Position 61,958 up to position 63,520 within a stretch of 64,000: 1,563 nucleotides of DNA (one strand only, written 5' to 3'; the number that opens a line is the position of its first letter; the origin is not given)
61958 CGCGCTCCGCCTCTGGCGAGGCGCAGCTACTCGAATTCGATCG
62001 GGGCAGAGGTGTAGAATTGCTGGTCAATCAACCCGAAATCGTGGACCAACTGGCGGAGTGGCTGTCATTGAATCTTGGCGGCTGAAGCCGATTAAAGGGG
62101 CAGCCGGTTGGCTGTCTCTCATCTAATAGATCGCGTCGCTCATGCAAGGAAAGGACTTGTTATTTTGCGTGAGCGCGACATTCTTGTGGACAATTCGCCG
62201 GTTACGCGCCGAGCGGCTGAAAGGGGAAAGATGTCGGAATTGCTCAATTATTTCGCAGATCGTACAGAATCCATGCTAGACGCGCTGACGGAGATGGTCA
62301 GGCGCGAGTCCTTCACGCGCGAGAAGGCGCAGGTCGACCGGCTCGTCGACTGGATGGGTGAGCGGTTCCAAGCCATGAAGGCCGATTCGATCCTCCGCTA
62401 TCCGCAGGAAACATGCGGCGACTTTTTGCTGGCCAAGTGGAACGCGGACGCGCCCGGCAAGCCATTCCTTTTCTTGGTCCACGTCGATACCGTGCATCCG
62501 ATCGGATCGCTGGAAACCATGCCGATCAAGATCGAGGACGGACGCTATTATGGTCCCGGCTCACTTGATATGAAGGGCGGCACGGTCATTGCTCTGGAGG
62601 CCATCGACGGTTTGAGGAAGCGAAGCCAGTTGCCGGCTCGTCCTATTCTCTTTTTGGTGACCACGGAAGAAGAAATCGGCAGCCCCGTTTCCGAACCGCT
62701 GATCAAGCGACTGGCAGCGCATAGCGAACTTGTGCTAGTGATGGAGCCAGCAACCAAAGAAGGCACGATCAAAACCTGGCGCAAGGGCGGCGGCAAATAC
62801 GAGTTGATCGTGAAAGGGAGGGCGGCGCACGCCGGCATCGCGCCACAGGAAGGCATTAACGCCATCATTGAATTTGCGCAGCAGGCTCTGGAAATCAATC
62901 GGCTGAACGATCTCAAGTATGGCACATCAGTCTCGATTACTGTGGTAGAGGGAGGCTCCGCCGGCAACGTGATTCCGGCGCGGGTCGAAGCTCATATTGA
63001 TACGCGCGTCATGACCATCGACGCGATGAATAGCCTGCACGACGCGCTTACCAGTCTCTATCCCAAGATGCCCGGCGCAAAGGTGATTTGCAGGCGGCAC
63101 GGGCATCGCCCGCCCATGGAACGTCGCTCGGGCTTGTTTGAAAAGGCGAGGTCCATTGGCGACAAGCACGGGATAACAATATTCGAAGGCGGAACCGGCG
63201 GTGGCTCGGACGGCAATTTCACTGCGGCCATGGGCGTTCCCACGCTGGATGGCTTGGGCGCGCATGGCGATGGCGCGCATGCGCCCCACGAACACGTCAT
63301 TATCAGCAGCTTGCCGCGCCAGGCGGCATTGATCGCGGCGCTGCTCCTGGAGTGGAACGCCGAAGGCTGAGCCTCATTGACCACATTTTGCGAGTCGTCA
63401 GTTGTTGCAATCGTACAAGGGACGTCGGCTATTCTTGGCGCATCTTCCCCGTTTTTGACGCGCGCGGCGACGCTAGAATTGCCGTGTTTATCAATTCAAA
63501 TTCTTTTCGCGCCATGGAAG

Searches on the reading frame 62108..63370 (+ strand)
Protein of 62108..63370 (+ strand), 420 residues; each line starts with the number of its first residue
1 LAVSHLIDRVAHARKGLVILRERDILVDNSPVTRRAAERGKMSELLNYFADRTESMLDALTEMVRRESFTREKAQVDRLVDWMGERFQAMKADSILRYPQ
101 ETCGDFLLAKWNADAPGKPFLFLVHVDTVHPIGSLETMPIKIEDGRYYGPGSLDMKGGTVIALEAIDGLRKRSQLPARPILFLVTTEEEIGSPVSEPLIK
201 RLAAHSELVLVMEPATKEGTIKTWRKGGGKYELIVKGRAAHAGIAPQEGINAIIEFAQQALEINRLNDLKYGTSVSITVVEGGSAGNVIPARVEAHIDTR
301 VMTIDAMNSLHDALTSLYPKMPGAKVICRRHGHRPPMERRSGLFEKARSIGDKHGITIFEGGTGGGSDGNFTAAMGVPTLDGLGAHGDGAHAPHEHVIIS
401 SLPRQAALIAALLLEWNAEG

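Call 23: search_protein_families(library=pfam, proteins=[window:62108-63370:+], max_evalue=0.00001)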
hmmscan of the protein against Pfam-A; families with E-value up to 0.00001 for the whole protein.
window:62108-63370:+ (420 aa): 2 families
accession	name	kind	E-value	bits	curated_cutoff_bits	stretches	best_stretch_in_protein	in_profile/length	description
PF01546.33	Peptidase_M20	-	1.6e-27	97.2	24.6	1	122-414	2-205/206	Peptidase family M20/M25/M40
PF07687.19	M20_dimer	-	1.5e-16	60.7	21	1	225-314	3-95/107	Peptidase dimerisation domain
